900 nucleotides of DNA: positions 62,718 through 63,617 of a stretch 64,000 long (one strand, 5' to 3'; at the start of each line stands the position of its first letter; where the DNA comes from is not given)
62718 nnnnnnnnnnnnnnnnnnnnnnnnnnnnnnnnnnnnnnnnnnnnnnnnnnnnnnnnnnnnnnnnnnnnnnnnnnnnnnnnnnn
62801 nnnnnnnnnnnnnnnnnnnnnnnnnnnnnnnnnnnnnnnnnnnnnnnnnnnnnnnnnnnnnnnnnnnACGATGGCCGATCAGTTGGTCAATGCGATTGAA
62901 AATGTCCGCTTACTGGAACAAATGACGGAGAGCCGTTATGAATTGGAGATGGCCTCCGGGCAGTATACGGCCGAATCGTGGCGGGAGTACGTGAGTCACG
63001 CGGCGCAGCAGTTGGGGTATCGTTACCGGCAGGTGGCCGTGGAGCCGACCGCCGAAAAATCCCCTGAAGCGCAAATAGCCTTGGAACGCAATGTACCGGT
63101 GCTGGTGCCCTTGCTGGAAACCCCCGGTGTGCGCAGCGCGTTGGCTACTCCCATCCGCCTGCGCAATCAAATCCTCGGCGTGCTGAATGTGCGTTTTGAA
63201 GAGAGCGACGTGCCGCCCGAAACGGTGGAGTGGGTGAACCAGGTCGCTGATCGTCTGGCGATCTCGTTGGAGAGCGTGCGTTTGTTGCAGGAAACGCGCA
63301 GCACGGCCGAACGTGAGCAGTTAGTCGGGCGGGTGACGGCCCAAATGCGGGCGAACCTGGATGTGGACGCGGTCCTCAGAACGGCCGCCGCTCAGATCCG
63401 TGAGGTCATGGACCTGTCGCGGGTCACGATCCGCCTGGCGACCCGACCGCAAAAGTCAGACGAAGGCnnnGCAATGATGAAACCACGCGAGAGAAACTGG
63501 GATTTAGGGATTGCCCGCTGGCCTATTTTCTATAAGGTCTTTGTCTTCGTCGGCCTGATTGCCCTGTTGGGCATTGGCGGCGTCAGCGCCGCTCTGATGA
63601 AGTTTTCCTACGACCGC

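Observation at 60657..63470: LacI-type periplasmic-binding-fold ligand domain fused to GAF modules instead of an HTH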

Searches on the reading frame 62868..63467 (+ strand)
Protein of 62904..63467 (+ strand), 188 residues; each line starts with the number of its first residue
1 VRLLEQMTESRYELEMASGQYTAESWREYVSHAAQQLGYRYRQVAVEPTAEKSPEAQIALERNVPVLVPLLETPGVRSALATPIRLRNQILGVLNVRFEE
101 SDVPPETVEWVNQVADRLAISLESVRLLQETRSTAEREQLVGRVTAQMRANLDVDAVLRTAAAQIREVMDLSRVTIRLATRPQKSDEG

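Call 30: find_homologous_proteins(query=window:62904-63467:+, max_evalue=0.001)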
Query window:62904-63467:+ (188 aa): 2 proteins with E <= 0.001 among 426 candidates.
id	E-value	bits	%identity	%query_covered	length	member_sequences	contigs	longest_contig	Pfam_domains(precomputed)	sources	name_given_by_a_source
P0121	1.1e-90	320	82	100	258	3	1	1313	PF13185.13,PF01590.33,PF13492.13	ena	-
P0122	4.8e-30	123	83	46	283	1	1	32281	-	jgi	jgi:hypothetical protein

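Call 33: find_homologous_proteins(query=A3, max_evalue=0.00001)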
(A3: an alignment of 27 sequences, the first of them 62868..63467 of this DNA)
Query A3 (27 sequences) (200 aa, profile of the alignment): 17 proteins with E <= 0.00001 among 8000 candidates.
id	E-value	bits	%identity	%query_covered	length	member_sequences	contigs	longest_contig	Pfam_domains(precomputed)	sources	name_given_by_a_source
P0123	8.5e-61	223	45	100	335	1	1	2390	PF13185.13,PF01590.33,PF13492.13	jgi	jgi:GAF domain-containing protein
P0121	1.2e-58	216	83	100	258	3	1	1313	PF13185.13,PF01590.33,PF13492.13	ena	-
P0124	1.8e-54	203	45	97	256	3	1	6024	PF13185.13,PF01590.33,PF13492.13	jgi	jgi:GAF domain-containing protein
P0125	9.7e-51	191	38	96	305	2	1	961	PF13185.13,PF01590.33,PF13492.13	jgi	jgi:GAF domain-containing protein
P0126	1.1e-45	174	25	32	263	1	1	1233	PF13185.13,PF01590.33,PF13492.13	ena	-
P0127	2.5e-29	121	54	52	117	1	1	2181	PF01590.33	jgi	jgi:hypothetical protein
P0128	1.1e-22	99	52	11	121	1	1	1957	-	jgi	jgi:GAF domain-containing protein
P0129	1.4e-22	99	31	44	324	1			PF13185.13,PF01590.33,PF13492.13,PF11849.15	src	-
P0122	6.6e-16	77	83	44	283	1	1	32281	-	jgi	jgi:hypothetical protein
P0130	1.2e-10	60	37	35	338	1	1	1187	PF13185.13,PF01590.33,PF13581.13,PF07730.20,PF02518.32,PF13492.13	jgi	jgi:signal transduction histidine kinase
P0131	1.4e-10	59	29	48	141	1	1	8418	PF13185.13,PF01590.33,PF13492.13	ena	-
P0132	2.7e-10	59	26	71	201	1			PF13185.13,PF01590.33,PF13492.13,PF11849.15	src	-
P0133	4.7e-7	48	30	31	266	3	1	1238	PF13581.13,PF07730.20,PF02518.32,PF13492.13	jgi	-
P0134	6.5e-7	47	31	28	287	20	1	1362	PF13185.13,PF13581.13,PF07730.20,PF02518.32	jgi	jgi:signal transduction histidine kinase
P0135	1.3e-6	46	32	28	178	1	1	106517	PF13185.13,PF01590.33,PF13492.13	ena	-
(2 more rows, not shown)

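Call 83: search_protein_representatives(alignment_id=A4)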
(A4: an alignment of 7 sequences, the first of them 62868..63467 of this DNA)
Query: 7 sequences, 206 profile positions. Proteins with E-value up to 0.001 (for the whole library): 111043; up to 1e-10: 44743; up to 1e-30: 11723. The best 150 are listed.
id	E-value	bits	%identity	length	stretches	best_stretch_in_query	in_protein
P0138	5.9e-208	702.3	-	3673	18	64-186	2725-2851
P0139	4.6e-205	692.9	-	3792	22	68-190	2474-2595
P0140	4.0e-176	598.4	-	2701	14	80-184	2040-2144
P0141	1.1e-171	583.9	-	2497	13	71-198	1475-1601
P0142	6.2e-170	578.1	-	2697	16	75-192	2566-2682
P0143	1.6e-169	576.8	-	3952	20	80-190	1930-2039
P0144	4.0e-168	572.2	-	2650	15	86-192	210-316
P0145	9.9e-167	567.7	-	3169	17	55-190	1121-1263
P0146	8.1e-164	558.2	-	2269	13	82-181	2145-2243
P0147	2.1e-162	553.5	-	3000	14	76-164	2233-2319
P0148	1.0e-160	548.1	-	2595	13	67-192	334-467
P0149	1.5e-156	534.5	-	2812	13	75-190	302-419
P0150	4.6e-156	532.9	-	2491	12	80-188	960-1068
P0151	4.9e-153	523.0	-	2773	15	71-188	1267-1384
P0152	1.9e-151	517.8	-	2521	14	57-188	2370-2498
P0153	3.4e-150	513.7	-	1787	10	5-192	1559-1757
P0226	9.1e-122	420.8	-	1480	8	89-182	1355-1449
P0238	2.6e-119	412.8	-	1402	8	88-198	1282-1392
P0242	1.9e-118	410.0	-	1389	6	1-189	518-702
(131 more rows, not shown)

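Call 84: search_protein_families(library=pfam, proteins=[P0138, P0153, P0226, P0238, P0242], max_evalue=0.0001)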
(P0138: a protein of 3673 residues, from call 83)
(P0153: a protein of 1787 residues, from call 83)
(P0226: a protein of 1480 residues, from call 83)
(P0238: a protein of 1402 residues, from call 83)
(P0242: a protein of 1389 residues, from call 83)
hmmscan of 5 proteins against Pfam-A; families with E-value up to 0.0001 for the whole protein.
P0138 (3673 aa): 10 families
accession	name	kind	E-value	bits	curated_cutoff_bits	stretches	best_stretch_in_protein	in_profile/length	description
PF01590.32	GAF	-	8.2e-205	670.8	22.4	17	1460-1599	1-133/133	GAF domain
PF13185.12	GAF_2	-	4.5e-193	632.9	28.6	16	1100-1244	2-136/136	GAF domain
PF13492.12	GAF_3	-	7.2e-123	405.2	27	6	2323-2458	7-129/129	GAF domain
PF00072.30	Response_reg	-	5.9e-45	152.4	30.2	2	3555-3667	1-110/111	Response regulator receiver domain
PF11849.14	DUF3369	-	8.1e-40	137.3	27.2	0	2322-2464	41-167/168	Domain of unknown function (DUF3369)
PF02518.31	HATPase_c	-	5.3e-28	98.1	26.4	1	3270-3385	1-109/111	Histidine kinase-, DNA gyrase B-, and HSP90-like ATPase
PF00512.31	HisKA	-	1.5e-21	76.6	26.9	1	3158-3223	1-66/66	His Kinase A (phospho-acceptor) domain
PF15714.11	SpoVT_C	-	4.3e-19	69.3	27.5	0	282-330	75-123/128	Stage V sporulation protein T C-terminal, transcription factor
PF03344.20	Daxx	-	7.8e-11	42.4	27.6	0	2620-2669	7-57/99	Daxx N-terminal Rassf1C-interacting domain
PF02355.23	SecD_SecF_C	-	1e-07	32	20.5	0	716-748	87-119/189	Protein export membrane protein SecD/SecF, C-terminal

P0153 (1787 aa): 6 families
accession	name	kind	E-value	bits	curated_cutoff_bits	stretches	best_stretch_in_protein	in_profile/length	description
PF13185.12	GAF_2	-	9.5e-152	499.1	28.6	10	401-541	3-136/136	GAF domain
PF01590.32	GAF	-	5.7e-140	461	22.4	10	1088-1227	1-133/133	GAF domain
PF13492.12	GAF_3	-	3.9e-95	315.5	27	9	1259-1398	2-129/129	GAF domain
PF11849.14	DUF3369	-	2.7e-15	57.5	27.2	0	503-548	124-167/168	Domain of unknown function (DUF3369)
PF15714.11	SpoVT_C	-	9.4e-13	48.8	27.5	0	130-201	56-128/128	Stage V sporulation protein T C-terminal, transcription factor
PF05651.19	Diacid_rec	-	1.3e-06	28.5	23.6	0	1646-1710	62-125/134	Putative sugar diacid recognition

P0226 (1480 aa): 5 families
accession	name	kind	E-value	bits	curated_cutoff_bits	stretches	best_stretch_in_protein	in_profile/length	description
PF13185.12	GAF_2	-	1.1e-129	427.6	28.6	8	580-719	4-136/136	GAF domain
PF01590.32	GAF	-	5.6e-118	389.8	22.4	8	579-718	1-133/133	GAF domain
PF13492.12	GAF_3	-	1.4e-84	281.4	27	7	920-1058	1-129/129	GAF domain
PF15714.11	SpoVT_C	-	4.9e-10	40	27.5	0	157-206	77-127/128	Stage V sporulation protein T C-terminal, transcription factor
PF11849.14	DUF3369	-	1.8e-07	32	27.2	0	1032-1064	135-167/168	Domain of unknown function (DUF3369)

P0238 (1402 aa): 6 families
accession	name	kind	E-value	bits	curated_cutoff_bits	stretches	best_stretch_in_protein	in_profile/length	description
PF13185.12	GAF_2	-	1.3e-114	378.9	28.6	7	1188-1329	1-136/136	GAF domain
PF01590.32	GAF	-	2.4e-102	339.2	22.4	7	516-654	1-133/133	GAF domain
PF13492.12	GAF_3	-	3.4e-78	260.7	27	7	1190-1329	1-128/129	GAF domain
PF11849.14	DUF3369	-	4.4e-14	53.5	27.2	0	1133-1167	133-167/168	Domain of unknown function (DUF3369)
PF15714.11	SpoVT_C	-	1.2e-06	29.1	27.5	0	424-482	66-124/128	Stage V sporulation protein T C-terminal, transcription factor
PF20969.2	MASE11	-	3.5e-06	27.5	27.3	1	49-137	54-142/168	MASE11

P0242 (1389 aa): 7 families
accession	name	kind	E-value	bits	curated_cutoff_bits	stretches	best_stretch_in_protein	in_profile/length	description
PF13185.12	GAF_2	-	2.5e-95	316.4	28.6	5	1013-1153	2-136/136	GAF domain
PF01590.32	GAF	-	2.8e-88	293.7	22.4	5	680-815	3-133/133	GAF domain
PF13492.12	GAF_3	-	2.2e-76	254.9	27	6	389-529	1-129/129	GAF domain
PF02743.24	dCache_1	-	1.5e-15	57.8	45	1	42-263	7-238/240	Cache domain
PF00672.30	HAMP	-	7.8e-12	45.8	25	1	300-350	2-52/53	HAMP domain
PF17201.10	Cache_3-Cache_2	-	5.2e-10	39.5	27.7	1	130-277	136-295/299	Cache 3/Cache 2 fusion domain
PF11849.14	DUF3369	-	1.9e-07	31.9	27.2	0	1127-1160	134-167/168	Domain of unknown function (DUF3369)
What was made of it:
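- Output-less sensor + poly-GAF proteins are widespread, some outside any visible kinase context (calls 83, 84). Giant poly-GAF hybrid kinases contain the same repeat unit (calls 83, 84).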
